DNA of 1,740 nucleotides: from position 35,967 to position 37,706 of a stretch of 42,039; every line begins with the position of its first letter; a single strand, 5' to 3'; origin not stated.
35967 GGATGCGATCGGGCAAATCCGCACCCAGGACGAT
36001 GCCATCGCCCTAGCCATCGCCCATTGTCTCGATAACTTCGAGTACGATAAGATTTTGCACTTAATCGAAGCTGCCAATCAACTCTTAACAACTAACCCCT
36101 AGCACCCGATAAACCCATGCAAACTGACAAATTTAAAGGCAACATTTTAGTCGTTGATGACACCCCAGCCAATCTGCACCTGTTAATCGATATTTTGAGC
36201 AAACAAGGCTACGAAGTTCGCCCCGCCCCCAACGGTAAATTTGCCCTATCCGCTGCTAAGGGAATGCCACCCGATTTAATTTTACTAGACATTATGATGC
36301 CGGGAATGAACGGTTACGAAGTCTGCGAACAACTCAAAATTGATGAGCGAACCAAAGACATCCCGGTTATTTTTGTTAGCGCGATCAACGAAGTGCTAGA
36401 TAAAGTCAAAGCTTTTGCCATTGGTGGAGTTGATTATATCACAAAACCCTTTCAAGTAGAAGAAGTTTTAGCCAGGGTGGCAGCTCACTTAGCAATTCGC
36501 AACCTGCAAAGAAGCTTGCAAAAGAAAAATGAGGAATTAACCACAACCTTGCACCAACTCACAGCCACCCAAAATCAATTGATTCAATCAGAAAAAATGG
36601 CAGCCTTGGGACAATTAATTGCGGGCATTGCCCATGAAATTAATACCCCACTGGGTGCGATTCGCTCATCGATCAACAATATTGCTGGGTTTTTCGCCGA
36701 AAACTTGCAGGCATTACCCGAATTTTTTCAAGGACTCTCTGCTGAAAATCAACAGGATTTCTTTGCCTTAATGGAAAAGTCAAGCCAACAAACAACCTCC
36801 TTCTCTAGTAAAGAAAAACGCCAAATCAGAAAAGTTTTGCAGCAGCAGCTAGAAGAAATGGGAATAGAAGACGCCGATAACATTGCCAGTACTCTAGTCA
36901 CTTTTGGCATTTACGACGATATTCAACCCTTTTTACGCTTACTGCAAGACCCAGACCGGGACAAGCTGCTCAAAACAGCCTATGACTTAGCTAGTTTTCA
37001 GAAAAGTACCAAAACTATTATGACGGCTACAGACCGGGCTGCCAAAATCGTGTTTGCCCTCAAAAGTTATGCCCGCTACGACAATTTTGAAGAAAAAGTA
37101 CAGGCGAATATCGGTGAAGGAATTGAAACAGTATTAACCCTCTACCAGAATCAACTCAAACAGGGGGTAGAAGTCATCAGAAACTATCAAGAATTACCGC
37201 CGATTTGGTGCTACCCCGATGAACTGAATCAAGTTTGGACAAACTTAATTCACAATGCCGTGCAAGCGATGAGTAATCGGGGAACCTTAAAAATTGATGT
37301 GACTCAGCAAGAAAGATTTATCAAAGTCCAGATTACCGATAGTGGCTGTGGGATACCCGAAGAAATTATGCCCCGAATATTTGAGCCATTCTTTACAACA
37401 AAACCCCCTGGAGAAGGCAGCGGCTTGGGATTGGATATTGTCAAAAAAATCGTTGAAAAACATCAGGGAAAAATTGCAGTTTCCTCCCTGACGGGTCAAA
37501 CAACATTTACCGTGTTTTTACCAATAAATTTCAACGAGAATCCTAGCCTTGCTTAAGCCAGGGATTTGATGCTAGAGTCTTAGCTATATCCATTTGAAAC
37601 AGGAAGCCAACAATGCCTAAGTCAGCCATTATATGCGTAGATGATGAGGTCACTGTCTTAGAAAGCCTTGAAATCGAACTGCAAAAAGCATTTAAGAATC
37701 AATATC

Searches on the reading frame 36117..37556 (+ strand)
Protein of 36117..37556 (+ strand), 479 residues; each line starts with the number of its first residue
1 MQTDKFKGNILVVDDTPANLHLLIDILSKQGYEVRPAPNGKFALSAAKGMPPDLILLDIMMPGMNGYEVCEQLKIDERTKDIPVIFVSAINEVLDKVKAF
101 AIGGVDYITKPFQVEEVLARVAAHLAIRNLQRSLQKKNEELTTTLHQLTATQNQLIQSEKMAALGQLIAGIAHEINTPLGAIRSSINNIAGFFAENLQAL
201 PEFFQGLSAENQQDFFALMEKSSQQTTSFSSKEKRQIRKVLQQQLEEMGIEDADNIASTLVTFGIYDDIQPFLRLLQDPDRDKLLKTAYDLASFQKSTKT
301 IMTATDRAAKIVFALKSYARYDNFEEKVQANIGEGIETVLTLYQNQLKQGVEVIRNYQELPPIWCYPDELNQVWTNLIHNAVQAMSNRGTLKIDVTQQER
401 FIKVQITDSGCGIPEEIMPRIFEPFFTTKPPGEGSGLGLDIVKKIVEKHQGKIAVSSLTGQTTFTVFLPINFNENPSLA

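Call 42: search_protein_families(library=pfam, proteins=[window:36117-37556:+], max_evalue=0.00001)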
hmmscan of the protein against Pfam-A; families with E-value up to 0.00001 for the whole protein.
window:36117-37556:+ (479 aa): 4 families
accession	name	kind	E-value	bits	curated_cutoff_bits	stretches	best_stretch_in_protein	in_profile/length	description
PF00072.30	Response_reg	-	5.6e-29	101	30.2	1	10-121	1-110/111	Response regulator receiver domain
PF02518.31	HATPase_c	-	4.6e-27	95.1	26.4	1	367-470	3-109/111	Histidine kinase-, DNA gyrase B-, and HSP90-like ATPase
PF14501.12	HATPase_c_5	-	6.8e-07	29.6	22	1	370-465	6-98/102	GHKL domain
PF00512.31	HisKA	-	1.8e-06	28.3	26.9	0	164-225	2-49/66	His Kinase A (phospho-acceptor) domain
